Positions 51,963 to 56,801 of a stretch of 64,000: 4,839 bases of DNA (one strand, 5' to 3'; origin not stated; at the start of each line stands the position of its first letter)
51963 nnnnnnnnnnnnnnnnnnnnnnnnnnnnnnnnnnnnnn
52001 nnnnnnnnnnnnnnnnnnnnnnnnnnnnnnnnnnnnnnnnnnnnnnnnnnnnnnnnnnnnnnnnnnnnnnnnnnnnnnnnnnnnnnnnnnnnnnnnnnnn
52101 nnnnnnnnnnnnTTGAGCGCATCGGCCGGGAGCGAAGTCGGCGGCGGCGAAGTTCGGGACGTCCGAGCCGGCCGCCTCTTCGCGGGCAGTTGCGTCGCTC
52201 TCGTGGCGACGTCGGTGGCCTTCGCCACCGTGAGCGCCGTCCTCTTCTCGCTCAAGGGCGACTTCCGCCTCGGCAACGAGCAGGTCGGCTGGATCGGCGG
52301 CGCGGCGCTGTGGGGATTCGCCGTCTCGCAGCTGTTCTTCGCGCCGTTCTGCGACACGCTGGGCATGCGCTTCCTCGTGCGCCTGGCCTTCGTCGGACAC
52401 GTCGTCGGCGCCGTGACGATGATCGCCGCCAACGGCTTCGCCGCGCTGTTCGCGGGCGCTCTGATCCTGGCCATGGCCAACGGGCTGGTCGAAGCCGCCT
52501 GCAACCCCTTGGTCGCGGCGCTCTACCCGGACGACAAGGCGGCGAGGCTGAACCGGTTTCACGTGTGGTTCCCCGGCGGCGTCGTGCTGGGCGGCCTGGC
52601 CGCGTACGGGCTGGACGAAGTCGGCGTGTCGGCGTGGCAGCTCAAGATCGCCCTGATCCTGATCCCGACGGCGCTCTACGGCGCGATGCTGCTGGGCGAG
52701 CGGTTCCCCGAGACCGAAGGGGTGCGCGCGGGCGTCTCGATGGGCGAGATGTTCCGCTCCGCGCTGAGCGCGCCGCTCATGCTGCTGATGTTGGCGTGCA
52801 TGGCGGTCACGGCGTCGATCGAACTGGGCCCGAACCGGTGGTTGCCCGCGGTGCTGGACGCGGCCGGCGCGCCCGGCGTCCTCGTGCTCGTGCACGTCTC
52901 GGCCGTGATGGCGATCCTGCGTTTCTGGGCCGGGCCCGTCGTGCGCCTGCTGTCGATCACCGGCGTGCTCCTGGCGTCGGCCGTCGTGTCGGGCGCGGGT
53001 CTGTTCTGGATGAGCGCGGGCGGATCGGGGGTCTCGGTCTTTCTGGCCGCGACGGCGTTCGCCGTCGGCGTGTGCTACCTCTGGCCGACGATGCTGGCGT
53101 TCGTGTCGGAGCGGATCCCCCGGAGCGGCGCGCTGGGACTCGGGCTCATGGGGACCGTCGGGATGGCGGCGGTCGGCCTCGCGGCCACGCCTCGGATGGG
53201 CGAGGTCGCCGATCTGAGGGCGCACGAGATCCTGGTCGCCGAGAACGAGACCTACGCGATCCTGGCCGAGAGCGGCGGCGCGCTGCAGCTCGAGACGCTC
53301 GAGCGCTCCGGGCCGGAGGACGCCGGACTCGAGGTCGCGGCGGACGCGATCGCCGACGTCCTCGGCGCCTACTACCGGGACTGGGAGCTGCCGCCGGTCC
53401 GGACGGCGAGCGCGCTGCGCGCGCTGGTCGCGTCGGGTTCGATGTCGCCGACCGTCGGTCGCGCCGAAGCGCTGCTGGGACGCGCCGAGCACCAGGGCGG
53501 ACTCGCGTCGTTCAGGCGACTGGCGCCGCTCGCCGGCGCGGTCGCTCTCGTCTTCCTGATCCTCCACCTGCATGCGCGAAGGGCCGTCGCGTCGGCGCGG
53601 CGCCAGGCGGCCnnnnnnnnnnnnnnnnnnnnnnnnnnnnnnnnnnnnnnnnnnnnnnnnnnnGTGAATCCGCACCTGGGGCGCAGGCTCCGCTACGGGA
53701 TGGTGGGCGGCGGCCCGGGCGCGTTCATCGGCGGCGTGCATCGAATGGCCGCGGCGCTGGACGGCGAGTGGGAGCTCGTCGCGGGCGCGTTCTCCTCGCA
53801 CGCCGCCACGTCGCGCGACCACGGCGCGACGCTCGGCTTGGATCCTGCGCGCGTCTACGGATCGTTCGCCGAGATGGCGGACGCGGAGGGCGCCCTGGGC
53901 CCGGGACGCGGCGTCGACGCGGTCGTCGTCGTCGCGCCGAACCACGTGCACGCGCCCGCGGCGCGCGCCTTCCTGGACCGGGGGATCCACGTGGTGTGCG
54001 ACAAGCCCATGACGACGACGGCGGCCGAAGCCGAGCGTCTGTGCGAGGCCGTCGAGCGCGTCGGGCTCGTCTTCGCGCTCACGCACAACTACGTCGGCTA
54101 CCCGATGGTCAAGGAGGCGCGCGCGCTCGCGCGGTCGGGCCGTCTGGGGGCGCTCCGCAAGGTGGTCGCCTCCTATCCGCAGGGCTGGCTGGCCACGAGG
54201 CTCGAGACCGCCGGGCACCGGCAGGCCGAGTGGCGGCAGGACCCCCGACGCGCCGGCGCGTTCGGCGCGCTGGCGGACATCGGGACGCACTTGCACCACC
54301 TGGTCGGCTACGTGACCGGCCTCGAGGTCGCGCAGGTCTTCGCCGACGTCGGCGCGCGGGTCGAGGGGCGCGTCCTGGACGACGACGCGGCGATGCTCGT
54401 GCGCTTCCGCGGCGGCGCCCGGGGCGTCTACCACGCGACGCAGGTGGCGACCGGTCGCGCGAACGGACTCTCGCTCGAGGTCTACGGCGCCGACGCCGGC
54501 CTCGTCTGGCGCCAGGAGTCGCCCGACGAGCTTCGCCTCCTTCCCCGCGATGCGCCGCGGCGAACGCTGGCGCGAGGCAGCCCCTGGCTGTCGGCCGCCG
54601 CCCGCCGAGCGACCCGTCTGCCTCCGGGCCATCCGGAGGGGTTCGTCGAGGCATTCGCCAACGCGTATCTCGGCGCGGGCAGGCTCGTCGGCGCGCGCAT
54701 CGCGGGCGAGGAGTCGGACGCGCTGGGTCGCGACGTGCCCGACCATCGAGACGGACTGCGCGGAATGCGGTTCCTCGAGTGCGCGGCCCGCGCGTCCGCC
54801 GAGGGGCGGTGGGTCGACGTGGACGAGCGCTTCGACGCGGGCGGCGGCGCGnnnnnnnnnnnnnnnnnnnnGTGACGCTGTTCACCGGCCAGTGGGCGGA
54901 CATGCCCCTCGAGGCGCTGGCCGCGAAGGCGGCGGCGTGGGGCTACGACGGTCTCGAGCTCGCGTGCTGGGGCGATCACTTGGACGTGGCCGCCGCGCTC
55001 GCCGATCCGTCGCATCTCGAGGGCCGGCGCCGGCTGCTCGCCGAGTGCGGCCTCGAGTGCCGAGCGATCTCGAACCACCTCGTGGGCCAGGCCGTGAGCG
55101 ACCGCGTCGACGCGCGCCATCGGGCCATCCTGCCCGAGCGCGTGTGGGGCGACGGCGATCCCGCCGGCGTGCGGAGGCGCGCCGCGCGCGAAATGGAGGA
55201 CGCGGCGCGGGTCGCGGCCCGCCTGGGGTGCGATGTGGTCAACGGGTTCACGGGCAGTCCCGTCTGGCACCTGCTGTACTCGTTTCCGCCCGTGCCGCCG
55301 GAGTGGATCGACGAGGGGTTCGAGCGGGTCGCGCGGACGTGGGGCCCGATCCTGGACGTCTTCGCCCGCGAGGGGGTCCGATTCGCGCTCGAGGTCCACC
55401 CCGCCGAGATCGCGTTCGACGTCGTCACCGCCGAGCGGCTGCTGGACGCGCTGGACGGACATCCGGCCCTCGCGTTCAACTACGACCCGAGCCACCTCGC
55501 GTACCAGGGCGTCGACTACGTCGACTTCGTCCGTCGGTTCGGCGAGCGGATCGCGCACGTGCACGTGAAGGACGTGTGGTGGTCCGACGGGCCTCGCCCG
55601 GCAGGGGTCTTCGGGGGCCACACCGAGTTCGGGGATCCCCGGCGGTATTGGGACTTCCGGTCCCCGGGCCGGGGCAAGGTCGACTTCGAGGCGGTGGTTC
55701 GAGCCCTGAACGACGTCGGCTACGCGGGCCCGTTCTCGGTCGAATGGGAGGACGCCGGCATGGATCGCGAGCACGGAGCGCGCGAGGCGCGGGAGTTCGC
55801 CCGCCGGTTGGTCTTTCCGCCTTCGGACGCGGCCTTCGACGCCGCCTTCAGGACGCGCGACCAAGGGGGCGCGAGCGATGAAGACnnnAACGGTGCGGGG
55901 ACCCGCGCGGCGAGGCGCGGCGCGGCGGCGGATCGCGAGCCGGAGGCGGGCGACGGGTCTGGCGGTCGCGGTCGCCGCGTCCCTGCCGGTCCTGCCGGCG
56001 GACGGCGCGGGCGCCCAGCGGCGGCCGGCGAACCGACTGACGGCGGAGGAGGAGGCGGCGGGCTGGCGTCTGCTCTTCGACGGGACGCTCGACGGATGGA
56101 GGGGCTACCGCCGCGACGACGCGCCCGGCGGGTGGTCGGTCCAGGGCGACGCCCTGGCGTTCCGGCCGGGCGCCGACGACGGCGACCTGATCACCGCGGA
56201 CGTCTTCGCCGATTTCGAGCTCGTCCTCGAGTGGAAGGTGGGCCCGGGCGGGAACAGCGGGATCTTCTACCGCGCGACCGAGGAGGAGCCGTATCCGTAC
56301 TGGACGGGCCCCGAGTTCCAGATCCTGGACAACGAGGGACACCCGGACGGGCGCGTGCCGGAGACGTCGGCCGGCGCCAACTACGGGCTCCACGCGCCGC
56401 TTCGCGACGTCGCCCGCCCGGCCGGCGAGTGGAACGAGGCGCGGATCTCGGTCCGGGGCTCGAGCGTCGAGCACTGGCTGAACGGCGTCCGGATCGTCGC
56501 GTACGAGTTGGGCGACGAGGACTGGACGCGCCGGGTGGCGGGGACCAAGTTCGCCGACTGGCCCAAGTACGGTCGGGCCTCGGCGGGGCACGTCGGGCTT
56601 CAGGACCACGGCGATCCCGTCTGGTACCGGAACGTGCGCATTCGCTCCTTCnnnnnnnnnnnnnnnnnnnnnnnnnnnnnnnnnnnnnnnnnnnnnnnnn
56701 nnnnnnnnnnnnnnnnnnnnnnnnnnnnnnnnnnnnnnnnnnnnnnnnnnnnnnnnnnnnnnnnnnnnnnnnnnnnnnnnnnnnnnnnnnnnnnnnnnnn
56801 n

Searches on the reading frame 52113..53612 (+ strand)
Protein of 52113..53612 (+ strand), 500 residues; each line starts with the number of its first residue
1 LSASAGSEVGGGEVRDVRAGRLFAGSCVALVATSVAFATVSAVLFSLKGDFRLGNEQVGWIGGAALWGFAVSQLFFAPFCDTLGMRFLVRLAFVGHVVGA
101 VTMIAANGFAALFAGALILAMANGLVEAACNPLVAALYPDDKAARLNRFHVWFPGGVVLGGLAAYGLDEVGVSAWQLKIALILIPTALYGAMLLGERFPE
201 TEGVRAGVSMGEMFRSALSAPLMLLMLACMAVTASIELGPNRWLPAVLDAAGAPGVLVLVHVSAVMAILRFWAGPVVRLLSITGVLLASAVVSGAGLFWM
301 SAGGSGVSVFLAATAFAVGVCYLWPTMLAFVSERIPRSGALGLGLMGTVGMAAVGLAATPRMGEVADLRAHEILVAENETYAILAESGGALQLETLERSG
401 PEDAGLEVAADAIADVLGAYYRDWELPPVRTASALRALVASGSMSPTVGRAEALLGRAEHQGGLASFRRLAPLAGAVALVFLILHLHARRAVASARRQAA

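Call 46: search_protein_families(library=pfam, proteins=[window:52113-53612:+], max_evalue=0.0001)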
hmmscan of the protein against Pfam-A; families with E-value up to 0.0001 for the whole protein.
window:52113-53612:+ (500 aa): 1 family
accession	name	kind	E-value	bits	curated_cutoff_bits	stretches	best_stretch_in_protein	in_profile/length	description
PF07690.21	MFS_1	-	2e-18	66.8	33.4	1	29-357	4-346/347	Major Facilitator Superfamily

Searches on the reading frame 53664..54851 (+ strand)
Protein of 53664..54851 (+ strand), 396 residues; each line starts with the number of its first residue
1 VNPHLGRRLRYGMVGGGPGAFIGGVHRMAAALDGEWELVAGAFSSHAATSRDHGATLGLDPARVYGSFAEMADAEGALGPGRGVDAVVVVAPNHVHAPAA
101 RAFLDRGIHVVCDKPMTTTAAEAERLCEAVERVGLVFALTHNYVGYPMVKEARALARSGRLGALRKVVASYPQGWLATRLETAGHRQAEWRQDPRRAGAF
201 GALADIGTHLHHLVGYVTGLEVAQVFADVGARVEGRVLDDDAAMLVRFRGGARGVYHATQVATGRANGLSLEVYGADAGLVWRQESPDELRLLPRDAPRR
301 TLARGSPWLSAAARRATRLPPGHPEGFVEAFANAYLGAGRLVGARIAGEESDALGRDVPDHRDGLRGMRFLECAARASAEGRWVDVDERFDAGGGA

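Call 46: search_protein_families(library=pfam, proteins=[window:53664-54851:+], max_evalue=0.0001)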
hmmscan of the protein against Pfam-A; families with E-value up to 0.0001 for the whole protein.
window:53664-54851:+ (396 aa): 3 families
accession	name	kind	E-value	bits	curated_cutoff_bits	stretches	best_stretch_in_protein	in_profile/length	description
PF22725.1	GFO_IDH_MocA_C3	-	1.4e-22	80.4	27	1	150-280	2-123/124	GFO/IDH/MocA C-terminal domain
PF01408.29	GFO_IDH_MocA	-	2.2e-18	67.5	24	1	9-139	1-118/120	Oxidoreductase family, NAD-binding Rossmann fold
PF02894.22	GFO_IDH_MocA_C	-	9.1e-12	45.7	22.9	1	183-386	30-218/218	Oxidoreductase family, C-terminal alpha/beta domain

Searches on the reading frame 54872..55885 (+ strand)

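Call 46: search_protein_families(library=pfam, proteins=[window:54872-55885:+], max_evalue=0.0001)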
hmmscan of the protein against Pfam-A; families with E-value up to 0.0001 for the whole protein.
window:54872-55885:+ (338 aa): 1 family
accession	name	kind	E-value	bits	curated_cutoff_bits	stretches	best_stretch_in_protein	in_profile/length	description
PF01261.30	AP_endonuc_2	-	3e-45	155.3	31.1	1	18-312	2-248/249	Xylose isomerase-like TIM barrel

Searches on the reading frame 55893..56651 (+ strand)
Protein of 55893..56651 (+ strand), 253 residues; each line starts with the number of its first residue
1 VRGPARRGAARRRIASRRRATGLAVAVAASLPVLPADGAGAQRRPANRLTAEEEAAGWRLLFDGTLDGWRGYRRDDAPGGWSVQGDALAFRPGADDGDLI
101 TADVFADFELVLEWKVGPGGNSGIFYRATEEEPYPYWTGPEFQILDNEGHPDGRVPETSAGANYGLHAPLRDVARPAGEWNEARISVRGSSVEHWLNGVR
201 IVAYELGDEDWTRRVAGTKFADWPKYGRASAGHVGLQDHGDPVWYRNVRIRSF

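Call 46: search_protein_families(library=pfam, proteins=[window:55893-56651:+], max_evalue=0.0001)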
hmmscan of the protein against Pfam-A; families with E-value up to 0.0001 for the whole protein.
window:55893-56651:+ (253 aa): 1 family
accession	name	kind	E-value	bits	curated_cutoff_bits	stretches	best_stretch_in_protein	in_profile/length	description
PF06439.18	3keto-disac_hyd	-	7.8e-51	173.2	26.8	1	57-251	1-187/187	3-keto-disaccharide hydrolase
